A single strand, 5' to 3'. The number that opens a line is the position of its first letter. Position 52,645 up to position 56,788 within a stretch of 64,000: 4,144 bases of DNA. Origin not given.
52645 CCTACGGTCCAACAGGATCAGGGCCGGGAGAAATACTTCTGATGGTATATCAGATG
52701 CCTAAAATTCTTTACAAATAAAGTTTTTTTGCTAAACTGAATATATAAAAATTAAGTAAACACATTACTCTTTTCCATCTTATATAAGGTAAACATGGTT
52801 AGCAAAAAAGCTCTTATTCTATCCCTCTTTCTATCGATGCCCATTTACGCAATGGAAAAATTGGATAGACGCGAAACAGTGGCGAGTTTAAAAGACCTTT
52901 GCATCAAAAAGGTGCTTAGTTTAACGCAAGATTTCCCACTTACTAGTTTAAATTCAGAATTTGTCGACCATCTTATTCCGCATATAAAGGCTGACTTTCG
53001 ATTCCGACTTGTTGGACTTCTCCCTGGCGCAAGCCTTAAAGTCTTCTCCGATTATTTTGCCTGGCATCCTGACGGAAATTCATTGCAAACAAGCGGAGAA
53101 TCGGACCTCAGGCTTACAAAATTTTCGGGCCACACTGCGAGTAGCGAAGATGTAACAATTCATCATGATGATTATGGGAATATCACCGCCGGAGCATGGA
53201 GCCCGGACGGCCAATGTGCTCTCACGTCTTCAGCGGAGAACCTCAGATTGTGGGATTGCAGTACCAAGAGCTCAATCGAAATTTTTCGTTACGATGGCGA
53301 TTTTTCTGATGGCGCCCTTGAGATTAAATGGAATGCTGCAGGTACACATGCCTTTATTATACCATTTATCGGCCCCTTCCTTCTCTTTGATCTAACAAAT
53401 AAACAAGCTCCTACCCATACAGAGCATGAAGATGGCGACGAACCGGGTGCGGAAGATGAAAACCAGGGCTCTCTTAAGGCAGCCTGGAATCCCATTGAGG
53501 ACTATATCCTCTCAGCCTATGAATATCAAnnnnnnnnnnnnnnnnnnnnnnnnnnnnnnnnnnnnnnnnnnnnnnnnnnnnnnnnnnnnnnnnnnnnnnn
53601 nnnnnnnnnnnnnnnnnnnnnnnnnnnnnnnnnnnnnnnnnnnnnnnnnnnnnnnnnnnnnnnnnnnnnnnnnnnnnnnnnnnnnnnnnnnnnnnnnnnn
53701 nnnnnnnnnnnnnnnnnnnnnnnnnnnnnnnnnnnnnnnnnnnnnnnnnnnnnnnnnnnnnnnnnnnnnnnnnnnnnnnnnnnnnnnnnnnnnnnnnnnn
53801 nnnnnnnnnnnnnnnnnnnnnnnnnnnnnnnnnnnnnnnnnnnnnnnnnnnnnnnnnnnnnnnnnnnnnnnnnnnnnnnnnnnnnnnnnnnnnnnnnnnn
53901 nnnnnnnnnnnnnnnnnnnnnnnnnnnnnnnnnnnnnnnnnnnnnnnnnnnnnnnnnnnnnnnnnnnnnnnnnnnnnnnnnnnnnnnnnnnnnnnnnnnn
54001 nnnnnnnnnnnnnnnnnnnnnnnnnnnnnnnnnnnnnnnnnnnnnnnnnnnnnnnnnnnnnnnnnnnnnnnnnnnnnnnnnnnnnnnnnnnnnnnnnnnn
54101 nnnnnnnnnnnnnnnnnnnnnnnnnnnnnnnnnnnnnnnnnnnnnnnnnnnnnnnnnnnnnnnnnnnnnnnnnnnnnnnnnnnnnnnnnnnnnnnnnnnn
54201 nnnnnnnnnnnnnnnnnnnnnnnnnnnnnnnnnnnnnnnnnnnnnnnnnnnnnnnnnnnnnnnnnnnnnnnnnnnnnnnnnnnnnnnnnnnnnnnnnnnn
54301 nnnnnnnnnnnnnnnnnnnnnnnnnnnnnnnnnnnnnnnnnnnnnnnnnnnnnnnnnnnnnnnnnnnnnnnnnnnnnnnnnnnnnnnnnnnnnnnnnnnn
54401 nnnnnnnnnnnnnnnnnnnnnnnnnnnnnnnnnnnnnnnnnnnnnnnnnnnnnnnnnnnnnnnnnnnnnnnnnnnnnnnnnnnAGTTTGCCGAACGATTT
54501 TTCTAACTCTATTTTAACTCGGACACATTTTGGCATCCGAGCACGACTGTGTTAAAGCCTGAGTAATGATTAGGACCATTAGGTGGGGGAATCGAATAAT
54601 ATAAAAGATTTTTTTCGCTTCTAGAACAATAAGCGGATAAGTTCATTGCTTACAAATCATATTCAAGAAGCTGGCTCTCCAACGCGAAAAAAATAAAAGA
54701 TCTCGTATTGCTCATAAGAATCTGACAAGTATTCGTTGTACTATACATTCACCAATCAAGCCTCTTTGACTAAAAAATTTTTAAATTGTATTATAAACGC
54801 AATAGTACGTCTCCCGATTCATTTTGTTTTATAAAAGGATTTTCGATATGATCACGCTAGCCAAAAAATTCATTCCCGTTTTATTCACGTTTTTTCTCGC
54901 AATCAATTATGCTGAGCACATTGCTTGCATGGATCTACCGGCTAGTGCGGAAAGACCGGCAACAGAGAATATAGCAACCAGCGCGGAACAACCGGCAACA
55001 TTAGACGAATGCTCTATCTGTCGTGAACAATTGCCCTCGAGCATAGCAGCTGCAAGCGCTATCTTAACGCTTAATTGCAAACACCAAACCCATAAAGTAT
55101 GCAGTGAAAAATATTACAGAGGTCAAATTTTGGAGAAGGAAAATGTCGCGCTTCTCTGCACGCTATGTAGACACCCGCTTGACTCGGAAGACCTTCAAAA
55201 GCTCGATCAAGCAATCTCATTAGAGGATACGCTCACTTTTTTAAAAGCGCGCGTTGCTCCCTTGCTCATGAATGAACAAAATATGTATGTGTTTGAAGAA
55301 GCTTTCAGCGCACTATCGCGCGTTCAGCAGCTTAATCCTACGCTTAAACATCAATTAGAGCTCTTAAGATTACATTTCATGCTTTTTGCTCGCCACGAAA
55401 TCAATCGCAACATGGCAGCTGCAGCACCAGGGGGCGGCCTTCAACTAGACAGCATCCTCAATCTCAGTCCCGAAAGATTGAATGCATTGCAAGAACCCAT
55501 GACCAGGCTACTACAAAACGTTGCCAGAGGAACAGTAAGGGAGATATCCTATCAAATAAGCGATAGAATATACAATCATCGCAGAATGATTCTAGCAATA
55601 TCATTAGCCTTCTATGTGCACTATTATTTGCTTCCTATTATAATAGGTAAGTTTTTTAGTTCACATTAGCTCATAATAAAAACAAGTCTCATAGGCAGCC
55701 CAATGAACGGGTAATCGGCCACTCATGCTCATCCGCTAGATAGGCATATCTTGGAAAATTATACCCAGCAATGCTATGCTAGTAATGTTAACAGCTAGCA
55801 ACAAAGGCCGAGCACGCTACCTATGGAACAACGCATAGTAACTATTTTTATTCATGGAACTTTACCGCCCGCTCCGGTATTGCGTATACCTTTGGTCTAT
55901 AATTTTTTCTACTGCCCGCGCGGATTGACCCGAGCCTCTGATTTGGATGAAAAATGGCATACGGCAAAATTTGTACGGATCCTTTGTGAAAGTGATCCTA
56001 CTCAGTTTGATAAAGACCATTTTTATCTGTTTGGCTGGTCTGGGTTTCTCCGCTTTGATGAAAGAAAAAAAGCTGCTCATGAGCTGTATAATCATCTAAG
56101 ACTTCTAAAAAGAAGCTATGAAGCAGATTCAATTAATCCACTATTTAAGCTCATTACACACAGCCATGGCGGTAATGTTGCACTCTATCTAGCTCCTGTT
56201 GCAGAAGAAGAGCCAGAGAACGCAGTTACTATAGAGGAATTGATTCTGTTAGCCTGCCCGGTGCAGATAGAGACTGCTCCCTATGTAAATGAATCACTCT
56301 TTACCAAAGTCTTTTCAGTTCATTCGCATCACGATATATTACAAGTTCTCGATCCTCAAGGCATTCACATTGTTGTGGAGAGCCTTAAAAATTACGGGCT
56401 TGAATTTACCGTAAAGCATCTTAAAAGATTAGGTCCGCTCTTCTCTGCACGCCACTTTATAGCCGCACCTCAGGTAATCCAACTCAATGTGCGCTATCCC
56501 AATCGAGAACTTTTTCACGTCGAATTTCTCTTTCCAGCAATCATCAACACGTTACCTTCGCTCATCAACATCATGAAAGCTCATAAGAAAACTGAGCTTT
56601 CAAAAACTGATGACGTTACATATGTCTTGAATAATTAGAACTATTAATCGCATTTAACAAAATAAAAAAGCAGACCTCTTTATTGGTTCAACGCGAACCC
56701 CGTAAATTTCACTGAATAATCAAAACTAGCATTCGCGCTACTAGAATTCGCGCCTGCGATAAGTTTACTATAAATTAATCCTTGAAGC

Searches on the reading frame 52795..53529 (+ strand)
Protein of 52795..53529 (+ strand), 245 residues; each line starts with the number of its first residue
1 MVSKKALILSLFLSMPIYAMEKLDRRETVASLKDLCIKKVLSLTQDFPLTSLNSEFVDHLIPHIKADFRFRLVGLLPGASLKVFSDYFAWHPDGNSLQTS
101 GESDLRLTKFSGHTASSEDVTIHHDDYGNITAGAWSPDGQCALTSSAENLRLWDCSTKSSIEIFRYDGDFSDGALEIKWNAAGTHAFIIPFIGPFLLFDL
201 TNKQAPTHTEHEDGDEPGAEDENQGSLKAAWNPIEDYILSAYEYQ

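Call 96: search_protein_families(library=pfam, proteins=[window:52795-53529:+], max_evalue=0.1)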
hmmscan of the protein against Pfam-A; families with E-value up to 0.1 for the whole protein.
window:52795-53529:+ (245 aa): 7 families
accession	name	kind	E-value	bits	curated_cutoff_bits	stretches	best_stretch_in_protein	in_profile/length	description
PF25174.1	Beta-prop_THOC3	-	1.2e-06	28.2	305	1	86-188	50-146/272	THOC3 beta-propeller domain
PF24817.1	WD40_WDHD1_1st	-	0.00019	21.1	109.9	1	88-170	184-266/291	WDHD1 first WD40 domain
PF25460.1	Beta-prop_Aladin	-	0.00027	20.6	171.1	1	114-187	97-169/340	Aladin seven-bladed propeller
PF00400.38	WD40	-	0.0018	19.2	27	1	123-154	9-39/39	WD domain, G-beta repeat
PF07676.18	PD40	-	0.01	16.2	20.9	0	128-140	9-21/38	WD40-like Beta Propeller Repeat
PF24814.1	WD40_Prp19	-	0.012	15.1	320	1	114-164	121-173/281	Prp19 WD40 domain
PF23389.1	Beta-prop_WDR19_1st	-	0.026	14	27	1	87-211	2-122/325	WDR19 first beta-propeller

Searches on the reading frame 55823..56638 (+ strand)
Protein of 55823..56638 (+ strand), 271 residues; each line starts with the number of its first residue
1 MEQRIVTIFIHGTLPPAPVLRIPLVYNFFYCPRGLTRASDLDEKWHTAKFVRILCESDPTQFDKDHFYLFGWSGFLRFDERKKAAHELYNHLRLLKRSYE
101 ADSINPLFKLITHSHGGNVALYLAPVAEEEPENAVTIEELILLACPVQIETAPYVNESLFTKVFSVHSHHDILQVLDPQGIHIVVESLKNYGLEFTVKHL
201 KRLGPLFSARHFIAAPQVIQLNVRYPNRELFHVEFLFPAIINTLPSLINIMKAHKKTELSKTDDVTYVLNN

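Call 96: search_protein_families(library=pfam, proteins=[window:55823-56638:+], max_evalue=0.1)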
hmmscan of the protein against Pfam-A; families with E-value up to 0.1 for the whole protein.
window:55823-56638:+ (271 aa): 2 families
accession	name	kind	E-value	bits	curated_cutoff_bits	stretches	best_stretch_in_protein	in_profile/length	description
PF24096.1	DUF7379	-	0.032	14.6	33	1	101-147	65-112/191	Domain of unknown function (DUF7379)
PF11187.14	Mbeg1-like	-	0.093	12.6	21.1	0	89-135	72-113/224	Mbeg1-like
